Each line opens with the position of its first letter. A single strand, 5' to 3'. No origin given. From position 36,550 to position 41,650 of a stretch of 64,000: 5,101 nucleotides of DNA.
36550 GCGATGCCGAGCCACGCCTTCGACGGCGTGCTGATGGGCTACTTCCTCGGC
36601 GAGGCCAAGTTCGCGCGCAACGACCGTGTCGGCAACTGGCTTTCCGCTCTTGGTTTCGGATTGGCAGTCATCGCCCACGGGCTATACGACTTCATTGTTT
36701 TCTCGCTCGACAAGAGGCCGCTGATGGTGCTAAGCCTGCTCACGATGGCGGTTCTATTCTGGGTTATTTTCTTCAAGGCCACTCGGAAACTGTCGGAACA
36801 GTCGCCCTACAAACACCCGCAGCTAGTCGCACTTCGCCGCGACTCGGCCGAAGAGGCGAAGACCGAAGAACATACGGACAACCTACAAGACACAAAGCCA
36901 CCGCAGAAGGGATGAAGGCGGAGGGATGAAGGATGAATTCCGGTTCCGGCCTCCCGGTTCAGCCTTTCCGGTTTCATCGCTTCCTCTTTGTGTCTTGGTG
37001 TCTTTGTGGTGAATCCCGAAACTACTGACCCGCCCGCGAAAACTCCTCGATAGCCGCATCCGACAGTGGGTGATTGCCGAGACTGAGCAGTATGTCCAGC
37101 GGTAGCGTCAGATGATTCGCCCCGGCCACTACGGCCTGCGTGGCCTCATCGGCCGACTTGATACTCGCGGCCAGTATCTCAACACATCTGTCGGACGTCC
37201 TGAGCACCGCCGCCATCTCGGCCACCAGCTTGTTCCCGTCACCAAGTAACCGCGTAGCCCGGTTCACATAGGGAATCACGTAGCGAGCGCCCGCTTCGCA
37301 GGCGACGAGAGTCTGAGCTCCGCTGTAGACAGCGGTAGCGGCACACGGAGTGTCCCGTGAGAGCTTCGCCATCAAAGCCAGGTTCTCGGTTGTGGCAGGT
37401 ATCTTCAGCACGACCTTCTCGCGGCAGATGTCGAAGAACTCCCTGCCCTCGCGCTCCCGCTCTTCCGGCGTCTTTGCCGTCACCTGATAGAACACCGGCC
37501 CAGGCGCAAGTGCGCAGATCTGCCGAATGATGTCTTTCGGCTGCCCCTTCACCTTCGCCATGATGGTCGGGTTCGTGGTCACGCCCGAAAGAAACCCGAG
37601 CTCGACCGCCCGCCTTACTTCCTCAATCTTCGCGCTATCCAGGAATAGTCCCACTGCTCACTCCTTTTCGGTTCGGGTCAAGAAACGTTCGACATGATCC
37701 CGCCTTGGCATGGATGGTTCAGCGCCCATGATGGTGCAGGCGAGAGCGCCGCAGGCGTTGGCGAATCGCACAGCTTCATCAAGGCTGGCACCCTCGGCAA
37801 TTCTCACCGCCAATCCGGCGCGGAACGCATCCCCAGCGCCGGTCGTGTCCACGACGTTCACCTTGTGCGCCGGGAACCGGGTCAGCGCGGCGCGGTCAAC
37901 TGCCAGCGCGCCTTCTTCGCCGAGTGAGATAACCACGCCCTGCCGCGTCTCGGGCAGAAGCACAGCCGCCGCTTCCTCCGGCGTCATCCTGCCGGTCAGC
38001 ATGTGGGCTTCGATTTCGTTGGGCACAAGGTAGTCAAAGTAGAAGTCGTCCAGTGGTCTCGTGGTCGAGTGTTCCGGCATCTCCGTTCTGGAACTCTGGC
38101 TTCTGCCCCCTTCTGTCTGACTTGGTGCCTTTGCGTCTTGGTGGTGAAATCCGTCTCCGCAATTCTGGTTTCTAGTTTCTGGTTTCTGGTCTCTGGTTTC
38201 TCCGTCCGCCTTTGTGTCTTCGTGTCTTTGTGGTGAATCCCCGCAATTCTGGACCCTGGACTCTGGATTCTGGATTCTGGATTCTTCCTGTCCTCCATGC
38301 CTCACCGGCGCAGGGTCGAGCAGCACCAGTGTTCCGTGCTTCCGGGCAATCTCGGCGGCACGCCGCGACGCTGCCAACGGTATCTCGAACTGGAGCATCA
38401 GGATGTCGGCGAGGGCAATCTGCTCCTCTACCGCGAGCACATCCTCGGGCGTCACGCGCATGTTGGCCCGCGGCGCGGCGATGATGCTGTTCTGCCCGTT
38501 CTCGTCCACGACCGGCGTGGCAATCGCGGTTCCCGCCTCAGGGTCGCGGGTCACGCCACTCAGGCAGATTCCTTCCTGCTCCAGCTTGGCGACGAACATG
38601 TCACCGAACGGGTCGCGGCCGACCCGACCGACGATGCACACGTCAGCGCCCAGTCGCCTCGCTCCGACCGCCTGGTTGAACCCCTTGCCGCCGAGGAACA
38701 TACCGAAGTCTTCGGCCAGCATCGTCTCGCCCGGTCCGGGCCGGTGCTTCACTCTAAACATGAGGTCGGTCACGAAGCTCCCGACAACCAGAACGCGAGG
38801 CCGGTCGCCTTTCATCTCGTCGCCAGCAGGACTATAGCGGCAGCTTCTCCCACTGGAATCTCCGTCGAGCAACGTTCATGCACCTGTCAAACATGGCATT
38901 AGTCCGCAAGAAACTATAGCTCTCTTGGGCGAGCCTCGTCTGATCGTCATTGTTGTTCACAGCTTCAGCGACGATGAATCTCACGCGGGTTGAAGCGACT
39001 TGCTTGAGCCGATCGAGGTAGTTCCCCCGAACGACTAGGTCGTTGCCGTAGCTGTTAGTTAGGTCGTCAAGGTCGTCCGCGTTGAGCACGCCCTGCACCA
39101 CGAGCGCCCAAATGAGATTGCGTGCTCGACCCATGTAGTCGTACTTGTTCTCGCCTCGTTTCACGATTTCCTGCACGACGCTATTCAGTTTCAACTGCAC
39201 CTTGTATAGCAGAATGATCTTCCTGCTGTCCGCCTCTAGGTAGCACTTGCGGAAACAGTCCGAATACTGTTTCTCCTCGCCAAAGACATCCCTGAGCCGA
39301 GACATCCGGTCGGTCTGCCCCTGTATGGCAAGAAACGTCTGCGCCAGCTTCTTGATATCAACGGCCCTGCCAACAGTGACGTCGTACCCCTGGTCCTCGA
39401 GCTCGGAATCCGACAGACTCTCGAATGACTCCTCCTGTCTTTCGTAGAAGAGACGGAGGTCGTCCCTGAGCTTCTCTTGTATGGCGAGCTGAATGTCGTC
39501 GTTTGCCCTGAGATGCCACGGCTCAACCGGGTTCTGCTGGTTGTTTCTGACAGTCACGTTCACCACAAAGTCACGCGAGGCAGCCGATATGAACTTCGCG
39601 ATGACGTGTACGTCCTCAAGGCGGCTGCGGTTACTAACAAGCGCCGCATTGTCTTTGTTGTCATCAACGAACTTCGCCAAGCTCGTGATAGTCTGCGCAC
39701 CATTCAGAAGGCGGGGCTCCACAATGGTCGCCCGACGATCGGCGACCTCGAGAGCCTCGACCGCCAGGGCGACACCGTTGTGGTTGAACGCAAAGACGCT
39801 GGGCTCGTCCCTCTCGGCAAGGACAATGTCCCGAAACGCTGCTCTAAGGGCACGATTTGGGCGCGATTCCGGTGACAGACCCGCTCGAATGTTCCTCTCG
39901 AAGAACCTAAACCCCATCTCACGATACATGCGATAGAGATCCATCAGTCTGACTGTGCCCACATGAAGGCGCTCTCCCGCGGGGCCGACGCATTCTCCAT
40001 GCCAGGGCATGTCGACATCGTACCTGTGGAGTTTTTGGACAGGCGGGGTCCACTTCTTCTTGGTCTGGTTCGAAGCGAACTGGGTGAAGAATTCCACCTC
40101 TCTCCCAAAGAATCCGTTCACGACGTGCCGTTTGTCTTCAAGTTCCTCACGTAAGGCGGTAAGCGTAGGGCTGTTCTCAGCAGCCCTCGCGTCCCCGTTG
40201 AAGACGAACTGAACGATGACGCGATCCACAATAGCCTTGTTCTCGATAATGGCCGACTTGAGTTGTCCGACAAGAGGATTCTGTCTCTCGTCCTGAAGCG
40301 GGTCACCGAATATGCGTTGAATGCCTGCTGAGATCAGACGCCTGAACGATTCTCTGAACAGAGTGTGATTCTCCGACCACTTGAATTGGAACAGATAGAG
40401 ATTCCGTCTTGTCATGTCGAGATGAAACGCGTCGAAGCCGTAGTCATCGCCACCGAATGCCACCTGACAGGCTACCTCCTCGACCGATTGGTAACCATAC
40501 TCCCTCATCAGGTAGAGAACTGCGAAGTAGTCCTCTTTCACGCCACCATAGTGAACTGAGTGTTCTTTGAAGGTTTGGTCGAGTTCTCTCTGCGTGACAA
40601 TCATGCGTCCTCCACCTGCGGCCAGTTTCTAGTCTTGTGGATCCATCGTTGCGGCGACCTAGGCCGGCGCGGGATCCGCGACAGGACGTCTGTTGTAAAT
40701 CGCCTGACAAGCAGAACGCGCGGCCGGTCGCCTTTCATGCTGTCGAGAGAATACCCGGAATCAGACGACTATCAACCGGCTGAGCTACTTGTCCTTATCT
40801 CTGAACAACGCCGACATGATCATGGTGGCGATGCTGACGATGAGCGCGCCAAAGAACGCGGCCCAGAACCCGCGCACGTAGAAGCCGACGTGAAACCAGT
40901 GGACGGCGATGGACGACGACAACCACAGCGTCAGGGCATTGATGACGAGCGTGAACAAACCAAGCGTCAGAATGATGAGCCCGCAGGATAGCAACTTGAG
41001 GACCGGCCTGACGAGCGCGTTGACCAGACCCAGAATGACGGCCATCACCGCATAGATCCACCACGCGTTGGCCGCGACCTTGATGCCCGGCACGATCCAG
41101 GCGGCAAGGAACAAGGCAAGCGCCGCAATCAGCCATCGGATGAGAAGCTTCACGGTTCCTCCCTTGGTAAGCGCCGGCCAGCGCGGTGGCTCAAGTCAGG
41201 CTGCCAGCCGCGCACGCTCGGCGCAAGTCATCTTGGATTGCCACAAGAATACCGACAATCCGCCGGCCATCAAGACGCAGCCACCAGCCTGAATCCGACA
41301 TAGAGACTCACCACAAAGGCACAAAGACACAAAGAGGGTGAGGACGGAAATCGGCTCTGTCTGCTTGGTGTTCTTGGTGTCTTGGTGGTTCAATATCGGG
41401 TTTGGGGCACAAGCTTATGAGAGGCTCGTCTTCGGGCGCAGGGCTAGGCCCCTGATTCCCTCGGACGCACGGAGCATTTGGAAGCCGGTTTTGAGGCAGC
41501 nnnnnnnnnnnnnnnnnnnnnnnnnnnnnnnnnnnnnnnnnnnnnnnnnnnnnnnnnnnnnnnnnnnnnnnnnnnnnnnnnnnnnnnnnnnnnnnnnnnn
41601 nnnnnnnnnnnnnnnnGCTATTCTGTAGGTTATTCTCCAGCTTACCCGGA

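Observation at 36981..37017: Dispersed intergenic repeat of about 35 nt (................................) present at 6 or more loci in both orientations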

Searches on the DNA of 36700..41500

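Call 90: search_rna_families(source=window, start=36700, end=41500, threshold=evalue, max_evalue=1)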
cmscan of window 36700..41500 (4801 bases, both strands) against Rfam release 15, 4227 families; matches with E-value up to 1: 0.
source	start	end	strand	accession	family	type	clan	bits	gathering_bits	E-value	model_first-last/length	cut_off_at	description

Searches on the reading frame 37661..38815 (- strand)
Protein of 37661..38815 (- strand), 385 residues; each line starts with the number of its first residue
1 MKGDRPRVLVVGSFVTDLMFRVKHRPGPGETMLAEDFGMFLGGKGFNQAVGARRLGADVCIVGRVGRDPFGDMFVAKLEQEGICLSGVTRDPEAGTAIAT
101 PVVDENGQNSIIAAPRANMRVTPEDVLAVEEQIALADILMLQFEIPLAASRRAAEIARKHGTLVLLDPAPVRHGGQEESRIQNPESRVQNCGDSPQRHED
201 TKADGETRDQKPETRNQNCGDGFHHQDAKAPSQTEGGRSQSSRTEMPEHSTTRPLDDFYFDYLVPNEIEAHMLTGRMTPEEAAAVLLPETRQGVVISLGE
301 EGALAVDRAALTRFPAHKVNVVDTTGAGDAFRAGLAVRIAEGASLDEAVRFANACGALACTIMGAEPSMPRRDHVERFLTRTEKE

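Call 15: find_homologous_proteins(query=window:37661-38815:-)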
Query seq(385 aa) (385 aa): 3903 proteins with E <= 0.001 among 8000 candidates; the best 120 are listed.
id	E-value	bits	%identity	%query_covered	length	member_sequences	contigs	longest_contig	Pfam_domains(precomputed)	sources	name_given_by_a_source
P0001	6.9e-254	860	100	100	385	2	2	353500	PF08543.18,PF00294.30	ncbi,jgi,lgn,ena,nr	ncbi:MAG TPA: ribokinase [bacterium]|nr:ribokinase [bacterium]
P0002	1.1e-177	609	76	99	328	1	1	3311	PF08543.18,PF00294.30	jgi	jgi:ribokinase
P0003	1.9e-175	602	74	100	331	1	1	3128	PF00294.30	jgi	jgi:ribokinase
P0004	7.3e-175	600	75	98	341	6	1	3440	PF00294.30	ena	-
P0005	3.3e-172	591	73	100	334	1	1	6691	PF00294.30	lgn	-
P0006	2.1e-169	582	66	99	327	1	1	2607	PF00294.30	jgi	jgi:ribokinase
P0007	2.3e-169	582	69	100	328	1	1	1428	PF00294.30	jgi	jgi:ribokinase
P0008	2.4e-169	581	75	98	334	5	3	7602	PF00294.30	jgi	-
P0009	1.5e-168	579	70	100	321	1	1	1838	PF08543.18,PF00294.30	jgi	jgi:ribokinase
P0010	1.6e-168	579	73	98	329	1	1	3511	PF00294.30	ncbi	-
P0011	1.4e-167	576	72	98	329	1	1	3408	PF00294.30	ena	-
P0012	9.4e-166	570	75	94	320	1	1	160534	PF08543.18,PF00294.30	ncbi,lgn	-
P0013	9.5e-166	570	75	95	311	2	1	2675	PF00294.30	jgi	jgi:ribokinase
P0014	1.4e-164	566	70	100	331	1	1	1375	PF00294.30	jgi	jgi:ribokinase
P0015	1.6e-164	566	70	100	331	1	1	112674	PF00294.30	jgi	jgi:ribokinase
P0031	4.4e-159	548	93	45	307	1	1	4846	PF08543.18,PF00294.30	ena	-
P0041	4.4e-155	535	68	100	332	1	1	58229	PF08543.18,PF00294.30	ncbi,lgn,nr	ncbi:MAG: ribokinase [candidate division WOR-3 bacterium]|nr:ribokinase [candidate division WOR-3 ba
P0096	2.5e-142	493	64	98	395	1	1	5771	PF00294.30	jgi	jgi:sugar/nucleoside kinase (ribokinase family)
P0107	1.6e-138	480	63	56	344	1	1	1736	PF00294.30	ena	-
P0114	2.2e-130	453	51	98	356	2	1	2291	PF08543.18,PF00294.30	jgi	-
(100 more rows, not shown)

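Call 36: find_encoding_contigs(protein=P0002, flank=2000, max_places=2)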
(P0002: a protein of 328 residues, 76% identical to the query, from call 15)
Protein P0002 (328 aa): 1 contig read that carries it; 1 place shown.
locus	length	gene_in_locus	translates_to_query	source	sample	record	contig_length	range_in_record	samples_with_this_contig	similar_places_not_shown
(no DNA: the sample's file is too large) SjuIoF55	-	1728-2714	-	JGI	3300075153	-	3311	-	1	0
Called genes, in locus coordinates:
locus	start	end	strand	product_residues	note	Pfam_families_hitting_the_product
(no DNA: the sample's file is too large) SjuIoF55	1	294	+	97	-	?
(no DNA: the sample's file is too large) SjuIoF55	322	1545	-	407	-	-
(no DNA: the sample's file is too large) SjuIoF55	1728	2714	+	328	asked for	PF00294:PfkB, PF08543:Phos_pyr_kin (faint)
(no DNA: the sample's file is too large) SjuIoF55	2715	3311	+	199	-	?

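Call 37: find_encoding_contigs(protein=P0096, flank=3000, max_places=2)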
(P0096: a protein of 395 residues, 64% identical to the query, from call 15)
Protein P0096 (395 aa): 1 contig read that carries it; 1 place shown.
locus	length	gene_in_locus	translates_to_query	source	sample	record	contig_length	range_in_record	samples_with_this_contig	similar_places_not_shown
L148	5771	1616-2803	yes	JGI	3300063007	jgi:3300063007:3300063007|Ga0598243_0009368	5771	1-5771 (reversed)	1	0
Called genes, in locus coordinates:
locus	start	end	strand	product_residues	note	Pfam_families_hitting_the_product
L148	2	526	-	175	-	?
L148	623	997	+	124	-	PF04020:Phage_holin_4_2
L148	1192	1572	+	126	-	PF04020:Phage_holin_4_2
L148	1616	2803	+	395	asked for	PF00294:PfkB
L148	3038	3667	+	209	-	PF00923:TAL_FSA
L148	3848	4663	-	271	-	PF13367:PrsW-protease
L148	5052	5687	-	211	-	-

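Call 38: find_encoding_contigs(protein=P0031, flank=2000, max_places=2)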
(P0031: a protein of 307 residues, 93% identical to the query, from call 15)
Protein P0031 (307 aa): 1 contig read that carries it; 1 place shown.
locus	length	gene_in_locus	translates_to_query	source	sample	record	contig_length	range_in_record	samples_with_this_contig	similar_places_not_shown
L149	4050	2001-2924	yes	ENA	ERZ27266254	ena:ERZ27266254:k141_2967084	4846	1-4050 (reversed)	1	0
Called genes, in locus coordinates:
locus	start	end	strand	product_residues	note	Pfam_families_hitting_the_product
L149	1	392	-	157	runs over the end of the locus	-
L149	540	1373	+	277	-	-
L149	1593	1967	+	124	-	PF04020:Phage_holin_4_2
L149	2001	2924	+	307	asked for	PF00294:PfkB, PF08543:Phos_pyr_kin (weak)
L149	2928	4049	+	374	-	?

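Call 61: find_encoding_contigs(protein=P0012, flank=5000, max_places=1)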
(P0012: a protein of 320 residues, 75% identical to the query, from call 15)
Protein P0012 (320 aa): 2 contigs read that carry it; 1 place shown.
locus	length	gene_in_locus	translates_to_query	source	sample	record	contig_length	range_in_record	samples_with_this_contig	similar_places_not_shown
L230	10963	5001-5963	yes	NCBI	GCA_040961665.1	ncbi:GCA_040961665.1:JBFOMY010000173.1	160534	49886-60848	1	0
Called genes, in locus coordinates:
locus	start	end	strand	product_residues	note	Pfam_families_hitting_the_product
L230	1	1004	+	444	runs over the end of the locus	PF06739:SBBP (faint)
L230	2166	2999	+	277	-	-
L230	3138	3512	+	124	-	PF04020:Phage_holin_4_2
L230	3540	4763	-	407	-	-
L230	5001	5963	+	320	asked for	PF00294:PfkB, PF08543:Phos_pyr_kin (weak)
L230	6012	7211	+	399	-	-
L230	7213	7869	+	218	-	PF00923:TAL_FSA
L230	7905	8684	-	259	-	PF13367:PrsW-protease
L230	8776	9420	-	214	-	-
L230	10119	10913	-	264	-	PF01095:Pectinesterase (weak), PF22842:Pel9A-like_beta_helix, PF05048:NosD (weak), PF13229:Beta_helix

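Call 62: find_encoding_contigs(protein=P0004, flank=3000, max_places=1)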
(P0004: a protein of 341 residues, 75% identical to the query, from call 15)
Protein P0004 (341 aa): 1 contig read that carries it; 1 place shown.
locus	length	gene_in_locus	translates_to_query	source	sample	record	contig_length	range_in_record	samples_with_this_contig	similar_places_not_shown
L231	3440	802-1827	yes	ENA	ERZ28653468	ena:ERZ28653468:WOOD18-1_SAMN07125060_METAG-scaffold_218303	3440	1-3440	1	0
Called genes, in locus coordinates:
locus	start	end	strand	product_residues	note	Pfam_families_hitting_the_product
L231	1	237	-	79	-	?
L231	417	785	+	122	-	PF04020:Phage_holin_4_2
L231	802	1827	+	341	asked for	PF00294:PfkB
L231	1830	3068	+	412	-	-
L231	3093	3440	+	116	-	?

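Call 63: find_encoding_contigs(protein=P0008, flank=4000, max_places=1)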
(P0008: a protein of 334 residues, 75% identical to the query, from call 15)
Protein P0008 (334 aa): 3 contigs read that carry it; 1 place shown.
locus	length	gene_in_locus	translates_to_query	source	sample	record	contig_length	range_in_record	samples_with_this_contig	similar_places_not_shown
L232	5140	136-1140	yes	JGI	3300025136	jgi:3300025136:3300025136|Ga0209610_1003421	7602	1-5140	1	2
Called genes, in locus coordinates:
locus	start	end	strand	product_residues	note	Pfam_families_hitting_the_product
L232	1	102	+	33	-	?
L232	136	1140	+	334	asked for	PF00294:PfkB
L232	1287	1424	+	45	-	-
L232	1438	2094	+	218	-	PF00923:TAL_FSA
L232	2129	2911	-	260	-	PF13367:PrsW-protease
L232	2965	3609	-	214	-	-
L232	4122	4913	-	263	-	PF22842:Pel9A-like_beta_helix, PF07602:DUF1565 (faint), PF05048:NosD (weak), PF13229:Beta_helix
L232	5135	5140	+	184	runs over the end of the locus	PF13563:2_5_RNA_ligase2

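Call 64: find_encoding_contigs(protein=P0041, flank=5000, max_places=1)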
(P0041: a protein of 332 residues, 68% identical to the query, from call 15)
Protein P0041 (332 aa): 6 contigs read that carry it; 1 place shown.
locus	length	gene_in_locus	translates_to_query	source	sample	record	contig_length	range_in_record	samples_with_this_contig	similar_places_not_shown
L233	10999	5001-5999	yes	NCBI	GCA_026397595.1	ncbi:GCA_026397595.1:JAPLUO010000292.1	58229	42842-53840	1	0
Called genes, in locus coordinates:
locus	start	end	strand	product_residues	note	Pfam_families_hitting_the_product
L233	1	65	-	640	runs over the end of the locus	PF01580:FtsK_SpoIIIE (faint), PF01935:DUF87, PF10412:TrwB_AAD_bind (faint), PF05872:HerA_C (weak)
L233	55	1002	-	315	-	PF13289:SIR2_2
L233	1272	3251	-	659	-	PF12161:HsdM_N, PF02384:N6_Mtase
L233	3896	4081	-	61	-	-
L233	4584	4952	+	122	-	PF04020:Phage_holin_4_2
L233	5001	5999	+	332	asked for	PF00294:PfkB, PF08543:Phos_pyr_kin (weak)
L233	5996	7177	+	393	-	-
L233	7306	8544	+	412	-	-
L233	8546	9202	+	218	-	PF00923:TAL_FSA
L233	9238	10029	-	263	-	PF13367:PrsW-protease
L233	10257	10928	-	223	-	-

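Call 85: find_encoding_contigs(protein=P0001, flank=10000, max_places=4)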
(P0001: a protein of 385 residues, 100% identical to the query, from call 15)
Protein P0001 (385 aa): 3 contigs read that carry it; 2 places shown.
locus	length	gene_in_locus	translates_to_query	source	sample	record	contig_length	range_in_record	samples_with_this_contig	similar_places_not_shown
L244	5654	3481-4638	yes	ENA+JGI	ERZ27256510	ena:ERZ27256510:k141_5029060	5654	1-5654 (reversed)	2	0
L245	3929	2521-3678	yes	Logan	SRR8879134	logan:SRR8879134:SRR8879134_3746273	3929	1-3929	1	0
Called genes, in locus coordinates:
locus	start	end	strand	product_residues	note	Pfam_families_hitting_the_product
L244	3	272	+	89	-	?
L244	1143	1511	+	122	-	PF04020:Phage_holin_4_2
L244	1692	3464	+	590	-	PF10592:AIPR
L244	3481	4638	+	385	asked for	PF00294:PfkB, PF08543:Phos_pyr_kin (weak)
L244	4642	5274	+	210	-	PF00923:TAL_FSA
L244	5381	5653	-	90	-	?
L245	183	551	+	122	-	PF04020:Phage_holin_4_2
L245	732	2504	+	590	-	PF10592:AIPR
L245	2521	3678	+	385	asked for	PF00294:PfkB, PF08543:Phos_pyr_kin (weak)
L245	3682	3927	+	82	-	?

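Call 95: find_encoding_contigs(protein=P0107, flank=1500, max_places=1)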
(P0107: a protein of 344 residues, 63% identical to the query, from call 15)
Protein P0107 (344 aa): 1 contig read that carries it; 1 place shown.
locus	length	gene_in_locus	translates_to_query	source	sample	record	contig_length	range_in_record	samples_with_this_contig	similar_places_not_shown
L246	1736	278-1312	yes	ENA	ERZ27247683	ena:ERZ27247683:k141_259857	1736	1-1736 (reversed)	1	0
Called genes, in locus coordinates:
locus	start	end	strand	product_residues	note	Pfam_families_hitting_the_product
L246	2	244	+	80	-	?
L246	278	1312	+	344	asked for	PF00294:PfkB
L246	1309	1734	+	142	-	?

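Call 96: find_encoding_contigs(protein=P0114, flank=1500, max_places=1)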
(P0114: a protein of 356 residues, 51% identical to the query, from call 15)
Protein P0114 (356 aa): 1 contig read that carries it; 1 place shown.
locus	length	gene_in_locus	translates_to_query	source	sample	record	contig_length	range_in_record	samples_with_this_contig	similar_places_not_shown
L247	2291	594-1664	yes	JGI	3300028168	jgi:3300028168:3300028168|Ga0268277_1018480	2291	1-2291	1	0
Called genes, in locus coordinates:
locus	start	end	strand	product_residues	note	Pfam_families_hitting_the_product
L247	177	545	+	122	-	PF04020:Phage_holin_4_2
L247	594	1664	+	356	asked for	PF00294:PfkB, PF08543:Phos_pyr_kin (weak), PF00294:PfkB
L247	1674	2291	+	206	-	?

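Call 99: predict_structure(alignment_id=A1)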
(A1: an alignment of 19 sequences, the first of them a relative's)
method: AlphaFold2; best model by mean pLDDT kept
length: 385 residues; sequences in the alignment: 19
mean_pLDDT: 59.2   pTM: 0.60
mean pLDDT of the five models: 59.2, 54.8, 49.1, 47.0, 34.8
residues with pLDDT >= 90: 62; 70-90: 101; 50-70: 56; < 50: 166
segments of 3 or more residues with pLDDT < 50: 113-115, 168-277, 279-324, 362-365
pLDDT, mean of each block of 10 residues (from residue 1): 81 77 66 66 85 95 87 91 93 69 61 52 91 92 78 85 66 28 27 27 28 29 28 31 29 26 30 38 40 33 35 30 59 90 84 76 57 86 59
secondary structure, 60 per line:
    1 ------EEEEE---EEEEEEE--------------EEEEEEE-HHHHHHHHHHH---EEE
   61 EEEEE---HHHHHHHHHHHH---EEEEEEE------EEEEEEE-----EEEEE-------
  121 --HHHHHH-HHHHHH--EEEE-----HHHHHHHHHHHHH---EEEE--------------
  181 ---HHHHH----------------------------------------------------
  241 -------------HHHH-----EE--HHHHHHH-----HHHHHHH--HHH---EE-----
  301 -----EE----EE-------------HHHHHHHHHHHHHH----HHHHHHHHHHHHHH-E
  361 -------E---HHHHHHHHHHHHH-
elements in order: E7-11 E15-21 E36-42 H44-54 E58-65 H69-80 E84-90 E97-103 E109-113 H123-128 H130-135 E138-141 H147-159 E163-166 H184-188 H254-257 H267-273 H279-285 H327-340 H345-358 H372-384
